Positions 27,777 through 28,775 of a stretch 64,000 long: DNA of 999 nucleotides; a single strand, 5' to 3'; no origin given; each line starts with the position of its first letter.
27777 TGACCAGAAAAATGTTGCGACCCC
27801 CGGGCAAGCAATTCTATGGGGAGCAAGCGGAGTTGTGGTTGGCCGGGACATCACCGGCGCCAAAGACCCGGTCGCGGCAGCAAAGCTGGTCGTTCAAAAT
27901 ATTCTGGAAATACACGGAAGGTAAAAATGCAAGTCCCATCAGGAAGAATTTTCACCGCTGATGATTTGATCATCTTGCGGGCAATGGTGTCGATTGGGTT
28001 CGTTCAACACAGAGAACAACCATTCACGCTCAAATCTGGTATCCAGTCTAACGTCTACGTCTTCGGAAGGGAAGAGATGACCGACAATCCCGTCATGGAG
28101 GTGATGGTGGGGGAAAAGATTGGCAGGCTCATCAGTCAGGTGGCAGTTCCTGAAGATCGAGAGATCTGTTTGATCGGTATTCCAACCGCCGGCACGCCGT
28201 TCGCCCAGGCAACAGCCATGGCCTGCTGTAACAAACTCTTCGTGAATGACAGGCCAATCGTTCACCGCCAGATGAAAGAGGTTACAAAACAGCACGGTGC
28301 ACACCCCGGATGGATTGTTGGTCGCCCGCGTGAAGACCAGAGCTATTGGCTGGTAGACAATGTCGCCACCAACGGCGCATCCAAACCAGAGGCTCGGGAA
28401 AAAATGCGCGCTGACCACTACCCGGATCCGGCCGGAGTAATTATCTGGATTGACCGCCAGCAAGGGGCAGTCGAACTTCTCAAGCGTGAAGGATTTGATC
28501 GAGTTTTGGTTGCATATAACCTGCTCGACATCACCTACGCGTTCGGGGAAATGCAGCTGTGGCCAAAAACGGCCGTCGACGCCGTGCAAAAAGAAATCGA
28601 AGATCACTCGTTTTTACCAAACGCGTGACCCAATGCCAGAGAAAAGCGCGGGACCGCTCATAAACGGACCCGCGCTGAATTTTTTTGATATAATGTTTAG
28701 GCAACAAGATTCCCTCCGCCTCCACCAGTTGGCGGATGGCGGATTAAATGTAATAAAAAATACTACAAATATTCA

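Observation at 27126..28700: GC-rich orotate-to-UMP module (pyrF-pyrE) next to tRNA-Leu in an AT-rich reduced genome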

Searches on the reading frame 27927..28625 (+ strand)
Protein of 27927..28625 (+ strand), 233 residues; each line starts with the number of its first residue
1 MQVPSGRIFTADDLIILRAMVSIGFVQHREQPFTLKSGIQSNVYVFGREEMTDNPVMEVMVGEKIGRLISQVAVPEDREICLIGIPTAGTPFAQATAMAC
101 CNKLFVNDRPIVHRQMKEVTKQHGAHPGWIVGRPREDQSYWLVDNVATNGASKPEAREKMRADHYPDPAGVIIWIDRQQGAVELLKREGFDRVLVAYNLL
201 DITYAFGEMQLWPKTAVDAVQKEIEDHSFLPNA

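Call 7: search_protein_families(library=pfam, proteins=[window:27927-28625:+], max_evalue=0.1)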
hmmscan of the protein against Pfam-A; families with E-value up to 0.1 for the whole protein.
seq(233 aa): 0 families

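Call 8: search_protein_families(library=ncbifam, proteins=[window:27927-28625:+], max_evalue=0.1)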
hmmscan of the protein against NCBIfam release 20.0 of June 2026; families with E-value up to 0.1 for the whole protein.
seq(233 aa): 3 families
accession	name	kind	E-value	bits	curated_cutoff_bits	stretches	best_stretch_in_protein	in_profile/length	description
TIGR00336.1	pyrE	equivalog_domain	7.4e-14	51.9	106.8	1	25-188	8-159/173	orotate phosphoribosyltransferase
NF001729.0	PRK00455.1-3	equivalog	9.7e-06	25.1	245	1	23-223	23-212/231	orotate phosphoribosyltransferase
NF010382.0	PRK13809.1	equivalog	0.00084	18.8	208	1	19-207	16-189/210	orotate phosphoribosyltransferase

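Call 9: find_homologous_proteins(query=window:27927-28625:+)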
Query seq(233 aa) (233 aa): 187 proteins with E <= 0.001 among 482 candidates; the best 120 are listed.
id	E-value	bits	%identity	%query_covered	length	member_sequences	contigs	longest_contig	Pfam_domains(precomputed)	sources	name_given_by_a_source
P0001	1.1e-154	530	100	100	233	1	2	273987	-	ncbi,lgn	-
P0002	7.0e-98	345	65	100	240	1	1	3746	-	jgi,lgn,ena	-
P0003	6.6e-94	332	64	100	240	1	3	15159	-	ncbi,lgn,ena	-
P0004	1.6e-91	324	61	100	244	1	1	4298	-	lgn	-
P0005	1.6e-87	311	64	89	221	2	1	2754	-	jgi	jgi:orotate phosphoribosyltransferase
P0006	1.2e-85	305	59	98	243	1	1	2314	-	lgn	-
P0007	1.9e-81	291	62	90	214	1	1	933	-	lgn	-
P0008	1.4e-79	285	56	100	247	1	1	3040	-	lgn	-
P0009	1.4e-77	278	55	99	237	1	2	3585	-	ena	-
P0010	7.7e-76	273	57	100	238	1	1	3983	-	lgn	-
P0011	9.4e-76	272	52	99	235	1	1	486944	-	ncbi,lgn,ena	-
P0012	5.4e-75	270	55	98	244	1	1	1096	-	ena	-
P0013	7.7e-74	266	53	99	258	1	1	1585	-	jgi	jgi:orotate phosphoribosyltransferase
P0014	9.8e-74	266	57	99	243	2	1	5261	-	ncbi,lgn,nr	ncbi:MAG: hypothetical protein U1C57_01045 [Candidatus Doudnabacteria bacterium]|nr:hypothetical pro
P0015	4.2e-73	264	53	100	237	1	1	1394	-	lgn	-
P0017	1.7e-72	262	54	98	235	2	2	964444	-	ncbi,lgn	ncbi:MAG: hypothetical protein WDN47_03030 [Candidatus Doudnabacteria bacterium]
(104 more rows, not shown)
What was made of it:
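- Closest known: Orotate phosphoribosyltransferase, PyrE. Different: NCBI records name its members 'hypothetical protein' (call 9).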

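Call 11: find_encoding_contigs(protein=P0001, flank=10000, max_places=4)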
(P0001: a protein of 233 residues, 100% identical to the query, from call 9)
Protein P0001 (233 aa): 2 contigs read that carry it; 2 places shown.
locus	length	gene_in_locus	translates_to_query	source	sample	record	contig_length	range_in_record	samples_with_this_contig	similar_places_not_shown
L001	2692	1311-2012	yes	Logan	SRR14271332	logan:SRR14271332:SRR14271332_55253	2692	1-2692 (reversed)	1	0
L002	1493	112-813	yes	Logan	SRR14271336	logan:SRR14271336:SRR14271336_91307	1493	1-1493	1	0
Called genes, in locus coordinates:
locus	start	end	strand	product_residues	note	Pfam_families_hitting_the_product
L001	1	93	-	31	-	?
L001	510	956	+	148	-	PF00215:OMPdecase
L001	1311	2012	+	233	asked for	-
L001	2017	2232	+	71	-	-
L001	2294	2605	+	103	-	PF12647:RNHCP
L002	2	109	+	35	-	?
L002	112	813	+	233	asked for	-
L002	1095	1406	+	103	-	PF12647:RNHCP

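Call 12: find_encoding_contigs(protein=P0017, flank=10000, max_places=3)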
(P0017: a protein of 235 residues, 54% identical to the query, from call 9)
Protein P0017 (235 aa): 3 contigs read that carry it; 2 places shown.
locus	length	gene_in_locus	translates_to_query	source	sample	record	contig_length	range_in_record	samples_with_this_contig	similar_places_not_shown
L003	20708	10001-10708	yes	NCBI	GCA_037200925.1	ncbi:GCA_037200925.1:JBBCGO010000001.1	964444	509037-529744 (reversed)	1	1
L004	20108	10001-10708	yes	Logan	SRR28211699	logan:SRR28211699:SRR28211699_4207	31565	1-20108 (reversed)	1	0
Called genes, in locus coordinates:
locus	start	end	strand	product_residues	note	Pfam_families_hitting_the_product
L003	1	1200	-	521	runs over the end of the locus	PF03816:LytR_cpsA_psr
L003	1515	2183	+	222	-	PF10502:Peptidase_S26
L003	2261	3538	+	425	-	PF13393:tRNA-synt_His, PF03129:HGTP_anticodon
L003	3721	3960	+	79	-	PF01165:Ribosomal_S21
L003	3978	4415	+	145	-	PF09424:YqeY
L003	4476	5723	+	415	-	PF11104:PilM_2 (faint), PF02491:SHS2_FTSA, PF06723:MreB_Mbl, PF06277:EutA (weak), PF14450:FtsA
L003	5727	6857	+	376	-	PF00091:Tubulin, PF12327:FtsZ_C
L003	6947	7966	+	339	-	PF01180:DHO_dh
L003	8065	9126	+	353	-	PF04909:Amidohydro_2 (weak)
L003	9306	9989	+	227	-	PF00215:OMPdecase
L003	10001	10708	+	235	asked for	-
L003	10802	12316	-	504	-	PF00206:Lyase_1, PF08328:ASL_C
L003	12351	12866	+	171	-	PF00731:AIRC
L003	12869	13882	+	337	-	PF01259:SAICAR_synt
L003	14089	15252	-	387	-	-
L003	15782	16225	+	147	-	PF22811:Zn_ribbon_NrdR, PF03477:ATP-cone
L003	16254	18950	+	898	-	PF00317:Ribonuc_red_lgN, PF02867:Ribonuc_red_lgC, PF12637:TSCPD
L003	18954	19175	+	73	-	-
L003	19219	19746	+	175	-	PF02572:CobA_CobO_BtuR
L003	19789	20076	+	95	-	PF01541:GIY-YIG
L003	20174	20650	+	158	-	PF14478:DUF4430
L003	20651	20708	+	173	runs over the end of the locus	PF20221:DUF6580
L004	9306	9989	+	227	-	PF00215:OMPdecase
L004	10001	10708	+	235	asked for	-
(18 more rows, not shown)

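Call 15: find_related_loci(query=A1, collection=genome_contigs, flank=10000)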
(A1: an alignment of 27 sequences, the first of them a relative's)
Query A1 (233 aa) in genome_contigs; peptide patterns used: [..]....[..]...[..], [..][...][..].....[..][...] (x = any residue, [..] = any of these).
87 stretches matched a pattern; 47 encode a relative of the query (tblastn E <= 1e-3); 47 distinct loci.
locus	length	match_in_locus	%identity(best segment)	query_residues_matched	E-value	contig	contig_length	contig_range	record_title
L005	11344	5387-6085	52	1-227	1e-72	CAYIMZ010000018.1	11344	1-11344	MAG TPA_asm: uncultured Gammaproteobacteria bacterium isolate ERP119705_co25_269 genome assembly, contig: NODE_4880_leng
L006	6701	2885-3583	49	1-230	4e-71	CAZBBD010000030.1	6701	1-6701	MAG TPA_asm: uncultured Candidatus Saccharibacteria bacterium isolate SRP214966_co4_458 genome assembly, contig: NODE_15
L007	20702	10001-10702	52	1-232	1e-75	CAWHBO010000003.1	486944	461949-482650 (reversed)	MAG: Candidatus Parcubacteria bacterium isolate MFD00905.bin.2.44 genome assembly, contig: contig_32216, whole genome sh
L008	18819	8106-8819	46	1-230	1e-68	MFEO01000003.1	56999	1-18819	MAG: Candidatus Doudnabacteria bacterium RIFCSPHIGHO2_01_FULL_50_11 rifcsphigho2_01_scaffold_1255, whole genome shotgun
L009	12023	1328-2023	49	1-229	4e-68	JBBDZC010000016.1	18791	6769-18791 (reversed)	MAG: Candidatus Andersenbacteria bacterium isolate LejiaD_51_235 Lejia_D_4716_length_18791_cov_149, whole genome shotgun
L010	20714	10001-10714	45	1-230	1e-65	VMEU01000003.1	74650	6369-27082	MAG: Parcubacteria group bacterium Greene0416_39 Greene041639_scaffold_806, whole genome shotgun sequence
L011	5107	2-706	48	4-230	8e-65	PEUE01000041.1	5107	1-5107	MAG: Candidatus Portnoybacteria bacterium CG02_land_8_20_14_3_00_45_8 CG02_land_8_20_14_3.00_150_scaffold_12216_c, whole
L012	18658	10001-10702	52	1-229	4e-68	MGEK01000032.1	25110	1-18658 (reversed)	MAG: Candidatus Uhrbacteria bacterium RIFCSPLOWO2_01_FULL_47_25 rifcsplowo2_01_scaffold_5728, whole genome shotgun seque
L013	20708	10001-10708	49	1-229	2e-62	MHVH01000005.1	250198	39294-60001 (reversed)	MAG: Candidatus Zambryskibacteria bacterium RIFCSPHIGHO2_01_FULL_46_25 rifcsphigho2_01_scaffold_462, whole genome shotgu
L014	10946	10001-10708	49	1-229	1e-62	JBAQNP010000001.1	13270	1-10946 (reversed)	MAG: Candidatus Moraniibacteriota bacterium isolate MFD12002_ilm_asm_bin49 k127_81425, whole genome shotgun sequence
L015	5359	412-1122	45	1-229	2e-55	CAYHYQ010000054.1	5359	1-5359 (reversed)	MAG TPA_asm: uncultured Candidatus Saccharibacteria bacterium isolate ERP119705_co17_36 genome assembly, contig: NODE_27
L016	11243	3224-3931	42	1-230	7e-55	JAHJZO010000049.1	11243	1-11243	MAG: Patescibacteria group bacterium isolate Undefined_mixed_planktonic.mb.121 Undefined_mixed_p.mb.121_k141_1448299, wh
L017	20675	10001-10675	44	9-227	9e-55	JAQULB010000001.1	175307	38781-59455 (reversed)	MAG: Candidatus Paceibacterota bacterium isolate STD1_120 NODE_145_length_175307_cov_6.019460_Sandtown_D1, whole genome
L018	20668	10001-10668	56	1-230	2e-46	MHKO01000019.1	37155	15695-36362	MAG: Candidatus Komeilibacteria bacterium RIFCSPLOWO2_02_FULL_48_11 rifcsplowo2_02_scaffold_1958, whole genome shotgun s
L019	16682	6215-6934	37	1-229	2e-39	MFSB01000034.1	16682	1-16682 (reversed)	MAG: Candidatus Moranbacteria bacterium RIFCSPLOWO2_12_FULL_48_12 rifcsplowo2_12_scaffold_4512, whole genome shotgun seq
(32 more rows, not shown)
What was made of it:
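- The type-X family appears CPR-restricted wherever members carry credible names (calls 9, 15).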

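Call 19: list_cluster_members(proteins=[P0001, P0137, P0003, P0125, P0129, P0011])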
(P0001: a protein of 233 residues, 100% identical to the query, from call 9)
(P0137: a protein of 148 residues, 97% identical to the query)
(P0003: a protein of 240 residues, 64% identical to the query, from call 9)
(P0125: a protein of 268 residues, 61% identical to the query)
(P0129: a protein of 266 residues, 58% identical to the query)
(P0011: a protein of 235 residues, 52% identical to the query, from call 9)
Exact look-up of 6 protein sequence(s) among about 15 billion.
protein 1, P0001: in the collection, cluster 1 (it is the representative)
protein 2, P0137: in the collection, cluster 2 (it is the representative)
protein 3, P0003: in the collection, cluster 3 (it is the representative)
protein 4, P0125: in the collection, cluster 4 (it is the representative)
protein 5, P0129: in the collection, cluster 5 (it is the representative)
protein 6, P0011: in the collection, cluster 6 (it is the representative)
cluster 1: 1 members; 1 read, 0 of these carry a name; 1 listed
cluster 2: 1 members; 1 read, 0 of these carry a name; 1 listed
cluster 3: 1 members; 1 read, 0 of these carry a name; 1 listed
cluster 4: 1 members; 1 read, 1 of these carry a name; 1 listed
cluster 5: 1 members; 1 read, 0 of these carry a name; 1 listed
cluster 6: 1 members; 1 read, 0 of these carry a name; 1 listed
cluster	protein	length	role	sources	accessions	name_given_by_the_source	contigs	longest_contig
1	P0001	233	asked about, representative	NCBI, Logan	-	-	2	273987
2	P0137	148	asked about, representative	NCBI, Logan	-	-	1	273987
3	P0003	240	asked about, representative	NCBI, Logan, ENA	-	-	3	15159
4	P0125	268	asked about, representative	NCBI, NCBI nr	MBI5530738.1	MAG: orotidine-5'-phosphate decarboxylase [Candidatus Doudnabacteria bacterium] | orotidine-5'-phosphate decarboxylase [Candidatus Doudnabacteria bacterium]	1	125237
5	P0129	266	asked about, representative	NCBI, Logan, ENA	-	-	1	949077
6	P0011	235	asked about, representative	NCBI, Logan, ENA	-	-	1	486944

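Call 20: find_encoding_contigs(protein=P0003, flank=10000, max_places=2)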
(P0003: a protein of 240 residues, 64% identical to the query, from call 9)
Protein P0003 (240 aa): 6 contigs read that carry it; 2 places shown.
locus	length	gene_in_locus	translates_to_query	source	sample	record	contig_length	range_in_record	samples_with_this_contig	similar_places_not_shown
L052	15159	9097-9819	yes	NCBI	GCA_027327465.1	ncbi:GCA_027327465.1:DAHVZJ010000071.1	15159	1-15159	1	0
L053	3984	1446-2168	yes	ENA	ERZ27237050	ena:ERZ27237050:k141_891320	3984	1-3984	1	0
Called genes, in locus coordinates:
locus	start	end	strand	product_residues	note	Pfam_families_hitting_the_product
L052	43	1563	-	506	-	PF01381:HTH_3, PF13560:HTH_31 (faint), PF00275:EPSP_synthase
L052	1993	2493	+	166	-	PF14584:DUF4446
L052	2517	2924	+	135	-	PF04519:Bactofilin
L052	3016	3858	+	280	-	PF00781:DAGK_cat, PF19279:YegS_C (weak)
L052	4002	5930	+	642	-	PF04760:IF2_N, PF00025:Arf (weak), PF00009:GTP_EFTU, PF00071:Ras (weak), PF01926:MMR_HSR1, PF02421:FeoB_N (weak), PF22042:EF-G_D2, PF11987:IF-2, +1 more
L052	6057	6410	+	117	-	PF02033:RBFA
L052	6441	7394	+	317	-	PF01368:DHH, PF02272:DHHA1 (weak)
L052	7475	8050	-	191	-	PF02525:Flavodoxin_2, PF03358:FMN_red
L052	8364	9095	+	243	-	PF00215:OMPdecase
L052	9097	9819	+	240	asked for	-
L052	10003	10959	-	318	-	PF01180:DHO_dh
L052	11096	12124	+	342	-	-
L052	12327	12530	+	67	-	PF12647:RNHCP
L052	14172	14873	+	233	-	-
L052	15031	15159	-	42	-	?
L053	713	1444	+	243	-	PF00215:OMPdecase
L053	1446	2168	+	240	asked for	-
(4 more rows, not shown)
